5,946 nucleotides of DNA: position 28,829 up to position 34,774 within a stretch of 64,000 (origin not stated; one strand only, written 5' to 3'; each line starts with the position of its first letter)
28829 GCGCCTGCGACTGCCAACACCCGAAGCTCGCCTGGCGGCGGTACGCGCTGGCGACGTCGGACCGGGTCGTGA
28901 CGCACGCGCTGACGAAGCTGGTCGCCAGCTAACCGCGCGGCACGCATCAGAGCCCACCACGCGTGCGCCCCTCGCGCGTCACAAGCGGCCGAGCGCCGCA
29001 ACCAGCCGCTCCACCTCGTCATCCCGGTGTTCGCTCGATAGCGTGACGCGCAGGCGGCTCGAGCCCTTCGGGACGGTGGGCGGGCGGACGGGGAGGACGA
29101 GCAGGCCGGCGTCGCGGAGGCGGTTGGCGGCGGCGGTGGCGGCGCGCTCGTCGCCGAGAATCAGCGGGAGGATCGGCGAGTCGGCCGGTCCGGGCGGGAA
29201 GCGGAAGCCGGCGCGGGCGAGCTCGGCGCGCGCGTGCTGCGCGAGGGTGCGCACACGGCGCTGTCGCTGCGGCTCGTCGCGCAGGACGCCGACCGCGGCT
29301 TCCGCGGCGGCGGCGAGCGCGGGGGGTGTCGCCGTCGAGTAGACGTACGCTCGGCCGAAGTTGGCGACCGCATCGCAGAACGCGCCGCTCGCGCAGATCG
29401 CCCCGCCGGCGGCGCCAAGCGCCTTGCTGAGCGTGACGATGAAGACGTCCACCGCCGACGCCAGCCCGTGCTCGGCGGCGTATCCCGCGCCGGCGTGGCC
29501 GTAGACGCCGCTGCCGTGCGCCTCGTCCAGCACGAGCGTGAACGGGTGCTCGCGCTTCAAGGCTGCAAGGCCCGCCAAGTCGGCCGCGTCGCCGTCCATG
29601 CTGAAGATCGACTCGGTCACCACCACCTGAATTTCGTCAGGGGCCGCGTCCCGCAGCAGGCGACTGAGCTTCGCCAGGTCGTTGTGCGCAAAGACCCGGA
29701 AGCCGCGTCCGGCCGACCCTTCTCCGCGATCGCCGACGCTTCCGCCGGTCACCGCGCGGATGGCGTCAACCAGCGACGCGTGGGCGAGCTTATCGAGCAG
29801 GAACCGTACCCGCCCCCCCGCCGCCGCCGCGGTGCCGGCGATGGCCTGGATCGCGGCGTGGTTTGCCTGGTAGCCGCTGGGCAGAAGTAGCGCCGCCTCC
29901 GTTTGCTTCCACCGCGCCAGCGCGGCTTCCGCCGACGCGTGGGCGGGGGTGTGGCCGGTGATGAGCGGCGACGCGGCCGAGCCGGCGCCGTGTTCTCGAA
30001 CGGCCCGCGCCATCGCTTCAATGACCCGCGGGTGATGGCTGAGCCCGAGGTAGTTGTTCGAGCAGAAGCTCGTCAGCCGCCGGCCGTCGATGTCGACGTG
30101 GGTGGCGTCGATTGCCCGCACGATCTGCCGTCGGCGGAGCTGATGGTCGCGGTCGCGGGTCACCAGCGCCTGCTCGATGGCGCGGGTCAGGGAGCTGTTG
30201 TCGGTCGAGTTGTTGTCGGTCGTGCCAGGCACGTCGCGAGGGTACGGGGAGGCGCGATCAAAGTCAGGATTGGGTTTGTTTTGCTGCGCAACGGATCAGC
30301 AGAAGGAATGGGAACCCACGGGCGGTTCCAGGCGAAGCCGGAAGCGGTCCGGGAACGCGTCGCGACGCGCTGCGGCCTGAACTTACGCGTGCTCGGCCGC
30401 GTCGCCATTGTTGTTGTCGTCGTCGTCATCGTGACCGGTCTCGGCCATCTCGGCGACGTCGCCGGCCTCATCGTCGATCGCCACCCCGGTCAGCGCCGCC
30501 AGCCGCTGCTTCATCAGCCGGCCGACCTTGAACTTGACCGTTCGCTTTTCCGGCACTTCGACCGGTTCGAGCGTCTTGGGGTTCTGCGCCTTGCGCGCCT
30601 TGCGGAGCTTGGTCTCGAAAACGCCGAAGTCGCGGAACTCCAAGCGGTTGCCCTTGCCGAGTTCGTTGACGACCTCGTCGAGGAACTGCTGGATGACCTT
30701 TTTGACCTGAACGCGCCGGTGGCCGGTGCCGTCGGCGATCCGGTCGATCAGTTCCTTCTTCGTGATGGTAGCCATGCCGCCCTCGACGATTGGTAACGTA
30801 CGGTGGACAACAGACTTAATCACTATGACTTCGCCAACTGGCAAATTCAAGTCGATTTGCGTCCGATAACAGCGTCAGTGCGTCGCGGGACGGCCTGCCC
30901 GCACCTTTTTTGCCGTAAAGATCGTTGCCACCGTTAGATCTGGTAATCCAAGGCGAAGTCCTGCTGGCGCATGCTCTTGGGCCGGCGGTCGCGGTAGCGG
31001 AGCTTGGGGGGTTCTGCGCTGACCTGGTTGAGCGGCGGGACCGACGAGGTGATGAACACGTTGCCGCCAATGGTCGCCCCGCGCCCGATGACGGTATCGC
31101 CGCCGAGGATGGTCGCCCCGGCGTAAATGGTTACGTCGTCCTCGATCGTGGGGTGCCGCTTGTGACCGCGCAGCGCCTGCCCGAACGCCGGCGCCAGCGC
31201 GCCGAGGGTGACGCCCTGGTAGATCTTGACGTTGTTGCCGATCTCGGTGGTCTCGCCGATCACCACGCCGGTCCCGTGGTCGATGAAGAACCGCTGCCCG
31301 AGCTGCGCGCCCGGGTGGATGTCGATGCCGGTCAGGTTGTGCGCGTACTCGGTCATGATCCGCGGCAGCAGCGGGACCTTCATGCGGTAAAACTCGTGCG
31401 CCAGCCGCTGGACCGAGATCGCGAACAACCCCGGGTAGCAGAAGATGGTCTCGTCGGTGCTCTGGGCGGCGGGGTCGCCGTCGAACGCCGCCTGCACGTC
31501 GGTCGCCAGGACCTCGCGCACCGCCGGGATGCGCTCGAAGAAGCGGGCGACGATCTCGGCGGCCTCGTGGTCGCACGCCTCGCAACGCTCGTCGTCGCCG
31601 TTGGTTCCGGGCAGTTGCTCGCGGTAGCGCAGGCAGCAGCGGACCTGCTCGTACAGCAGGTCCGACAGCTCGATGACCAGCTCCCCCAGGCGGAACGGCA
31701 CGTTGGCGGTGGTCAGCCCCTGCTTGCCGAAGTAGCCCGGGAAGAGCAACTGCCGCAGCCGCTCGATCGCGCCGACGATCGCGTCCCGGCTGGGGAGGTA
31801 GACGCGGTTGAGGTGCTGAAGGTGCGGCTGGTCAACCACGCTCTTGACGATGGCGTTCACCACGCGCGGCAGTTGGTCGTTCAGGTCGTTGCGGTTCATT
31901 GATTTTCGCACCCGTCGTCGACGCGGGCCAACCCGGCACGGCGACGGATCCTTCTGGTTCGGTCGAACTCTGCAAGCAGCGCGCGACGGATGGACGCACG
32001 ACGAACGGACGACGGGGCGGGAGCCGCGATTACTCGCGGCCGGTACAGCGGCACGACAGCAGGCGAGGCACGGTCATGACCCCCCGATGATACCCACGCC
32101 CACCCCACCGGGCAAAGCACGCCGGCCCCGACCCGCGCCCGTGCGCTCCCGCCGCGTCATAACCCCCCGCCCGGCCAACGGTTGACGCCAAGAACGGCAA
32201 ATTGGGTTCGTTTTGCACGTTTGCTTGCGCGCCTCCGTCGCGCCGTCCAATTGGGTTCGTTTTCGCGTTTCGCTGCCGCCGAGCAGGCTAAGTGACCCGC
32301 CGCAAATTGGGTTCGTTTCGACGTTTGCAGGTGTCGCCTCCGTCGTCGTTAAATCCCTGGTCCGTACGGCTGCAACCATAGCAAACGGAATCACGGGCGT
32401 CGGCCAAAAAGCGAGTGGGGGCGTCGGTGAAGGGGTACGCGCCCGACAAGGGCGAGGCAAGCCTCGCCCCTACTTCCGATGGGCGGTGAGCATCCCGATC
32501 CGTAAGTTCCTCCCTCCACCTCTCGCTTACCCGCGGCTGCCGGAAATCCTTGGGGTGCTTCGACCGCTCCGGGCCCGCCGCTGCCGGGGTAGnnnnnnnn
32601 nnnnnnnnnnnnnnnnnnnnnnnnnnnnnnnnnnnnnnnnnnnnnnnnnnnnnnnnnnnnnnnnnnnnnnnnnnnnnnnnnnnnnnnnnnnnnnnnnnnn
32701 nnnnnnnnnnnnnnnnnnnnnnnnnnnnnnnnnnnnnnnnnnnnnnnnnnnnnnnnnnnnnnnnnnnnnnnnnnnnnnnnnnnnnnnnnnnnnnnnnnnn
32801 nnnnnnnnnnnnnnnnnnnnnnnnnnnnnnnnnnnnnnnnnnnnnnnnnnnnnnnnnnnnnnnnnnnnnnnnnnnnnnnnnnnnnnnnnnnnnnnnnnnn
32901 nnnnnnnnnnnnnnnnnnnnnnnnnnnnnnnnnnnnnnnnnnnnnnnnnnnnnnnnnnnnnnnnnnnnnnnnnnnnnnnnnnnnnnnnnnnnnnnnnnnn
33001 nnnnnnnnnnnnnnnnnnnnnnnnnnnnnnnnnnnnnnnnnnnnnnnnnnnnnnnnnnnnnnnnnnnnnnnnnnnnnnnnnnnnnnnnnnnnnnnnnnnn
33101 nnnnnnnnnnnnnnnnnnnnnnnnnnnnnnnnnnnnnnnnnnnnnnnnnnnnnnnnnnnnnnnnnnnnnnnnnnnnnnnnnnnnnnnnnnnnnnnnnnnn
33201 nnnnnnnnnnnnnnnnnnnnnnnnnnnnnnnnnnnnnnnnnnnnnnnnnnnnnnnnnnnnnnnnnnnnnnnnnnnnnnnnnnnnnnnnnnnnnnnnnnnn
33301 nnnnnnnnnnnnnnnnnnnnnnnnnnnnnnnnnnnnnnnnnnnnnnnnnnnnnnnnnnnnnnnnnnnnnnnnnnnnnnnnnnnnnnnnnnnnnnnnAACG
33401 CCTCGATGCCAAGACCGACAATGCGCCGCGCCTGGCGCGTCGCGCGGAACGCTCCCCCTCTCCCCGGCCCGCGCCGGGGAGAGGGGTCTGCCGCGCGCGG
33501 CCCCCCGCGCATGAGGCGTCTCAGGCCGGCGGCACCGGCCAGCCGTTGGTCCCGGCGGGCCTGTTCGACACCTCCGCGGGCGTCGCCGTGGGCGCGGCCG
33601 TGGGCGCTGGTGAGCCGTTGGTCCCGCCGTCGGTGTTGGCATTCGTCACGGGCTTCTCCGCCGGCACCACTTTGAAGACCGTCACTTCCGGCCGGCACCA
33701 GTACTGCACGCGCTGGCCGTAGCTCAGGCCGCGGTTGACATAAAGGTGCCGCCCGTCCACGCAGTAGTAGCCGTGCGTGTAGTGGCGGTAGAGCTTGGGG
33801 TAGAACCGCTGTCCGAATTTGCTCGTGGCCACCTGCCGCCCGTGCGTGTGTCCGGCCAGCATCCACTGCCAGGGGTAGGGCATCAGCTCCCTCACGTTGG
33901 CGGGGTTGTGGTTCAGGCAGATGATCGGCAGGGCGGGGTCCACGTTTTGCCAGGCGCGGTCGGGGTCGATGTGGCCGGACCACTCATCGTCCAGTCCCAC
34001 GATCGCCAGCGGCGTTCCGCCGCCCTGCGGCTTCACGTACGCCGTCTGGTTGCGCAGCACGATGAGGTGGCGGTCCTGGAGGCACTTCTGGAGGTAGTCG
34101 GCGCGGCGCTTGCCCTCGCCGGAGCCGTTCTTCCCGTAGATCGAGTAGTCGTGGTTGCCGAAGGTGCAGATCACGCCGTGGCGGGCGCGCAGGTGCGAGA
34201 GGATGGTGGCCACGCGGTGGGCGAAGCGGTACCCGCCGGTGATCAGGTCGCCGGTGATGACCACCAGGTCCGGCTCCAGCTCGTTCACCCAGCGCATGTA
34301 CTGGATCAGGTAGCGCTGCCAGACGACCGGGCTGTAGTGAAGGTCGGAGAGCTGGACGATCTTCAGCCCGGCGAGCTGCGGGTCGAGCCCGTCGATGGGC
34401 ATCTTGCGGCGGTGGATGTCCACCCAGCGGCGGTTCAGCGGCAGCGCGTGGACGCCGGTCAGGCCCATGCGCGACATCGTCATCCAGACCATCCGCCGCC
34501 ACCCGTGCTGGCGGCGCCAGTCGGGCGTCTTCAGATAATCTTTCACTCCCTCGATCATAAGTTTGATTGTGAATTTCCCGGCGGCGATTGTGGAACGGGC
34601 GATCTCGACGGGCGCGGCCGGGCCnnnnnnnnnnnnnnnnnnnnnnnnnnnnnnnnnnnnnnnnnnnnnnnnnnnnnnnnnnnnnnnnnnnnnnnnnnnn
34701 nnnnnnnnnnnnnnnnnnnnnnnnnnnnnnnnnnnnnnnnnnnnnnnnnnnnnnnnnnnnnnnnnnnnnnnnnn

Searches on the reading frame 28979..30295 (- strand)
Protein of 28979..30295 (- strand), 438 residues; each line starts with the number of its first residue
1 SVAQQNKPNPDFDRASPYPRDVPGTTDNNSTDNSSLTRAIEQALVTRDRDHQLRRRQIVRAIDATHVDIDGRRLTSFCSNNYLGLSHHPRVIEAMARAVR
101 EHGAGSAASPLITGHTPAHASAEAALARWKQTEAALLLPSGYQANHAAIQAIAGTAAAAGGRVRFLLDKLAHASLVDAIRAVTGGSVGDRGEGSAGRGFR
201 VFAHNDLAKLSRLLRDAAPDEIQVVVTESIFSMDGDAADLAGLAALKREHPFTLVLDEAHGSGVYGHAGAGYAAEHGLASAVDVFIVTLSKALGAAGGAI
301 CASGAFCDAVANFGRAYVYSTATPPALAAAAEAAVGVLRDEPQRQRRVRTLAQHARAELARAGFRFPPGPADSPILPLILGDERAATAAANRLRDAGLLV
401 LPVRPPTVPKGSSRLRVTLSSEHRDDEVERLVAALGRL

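Call 92: search_protein_families(library=pfam, proteins=[window:28979-30295:-], max_evalue=0.00001)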
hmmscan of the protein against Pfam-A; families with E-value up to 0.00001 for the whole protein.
window:28979-30295:- (438 aa): 1 family
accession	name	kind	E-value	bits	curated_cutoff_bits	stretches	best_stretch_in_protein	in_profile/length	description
PF00155.27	Aminotran_1_2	-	1.3e-51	176.4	19.7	1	74-435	3-361/361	Aminotransferase class I and II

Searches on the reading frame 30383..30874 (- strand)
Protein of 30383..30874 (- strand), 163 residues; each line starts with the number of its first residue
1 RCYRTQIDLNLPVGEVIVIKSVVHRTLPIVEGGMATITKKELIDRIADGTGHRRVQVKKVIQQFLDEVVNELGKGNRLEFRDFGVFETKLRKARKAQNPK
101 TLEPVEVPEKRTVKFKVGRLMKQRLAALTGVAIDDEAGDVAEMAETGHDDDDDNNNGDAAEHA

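Call 93: search_protein_families(library=pfam, proteins=[window:30383-30874:-], max_evalue=0.00001)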
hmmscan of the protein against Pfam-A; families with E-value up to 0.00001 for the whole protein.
window:30383-30874:- (163 aa): 2 families
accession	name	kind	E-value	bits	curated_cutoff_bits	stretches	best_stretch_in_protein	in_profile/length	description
PF00216.26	Bac_DNA_binding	-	3.8e-26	91.6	22.4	1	38-125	2-89/90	Bacterial DNA-binding protein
PF18291.6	HU-HIG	-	1.8e-12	47.8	26.2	1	35-127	30-120/125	HU domain fused to wHTH, Ig, or Glycine-rich motif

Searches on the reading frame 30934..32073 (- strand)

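Call 93: search_protein_families(library=pfam, proteins=[window:30934-32073:-], max_evalue=0.00001)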
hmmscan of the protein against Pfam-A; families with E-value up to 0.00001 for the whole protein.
window:30934-32073:- (379 aa): 1 family
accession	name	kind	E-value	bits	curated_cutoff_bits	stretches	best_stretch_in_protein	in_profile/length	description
PF00132.30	Hexapep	-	4.9e-10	39.1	27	0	307-342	1-35/36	Bacterial transferase hexapeptide (six repeats)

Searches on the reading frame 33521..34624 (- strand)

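Call 93: search_protein_families(library=pfam, proteins=[window:33521-34624:-], max_evalue=0.00001)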
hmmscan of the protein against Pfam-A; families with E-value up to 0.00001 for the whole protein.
window:33521-34624:- (367 aa): 1 family
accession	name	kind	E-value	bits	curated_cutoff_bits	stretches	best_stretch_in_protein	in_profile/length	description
PF00149.33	Metallophos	-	4.7e-15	57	21.5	1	87-262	1-190/191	Calcineurin-like phosphoesterase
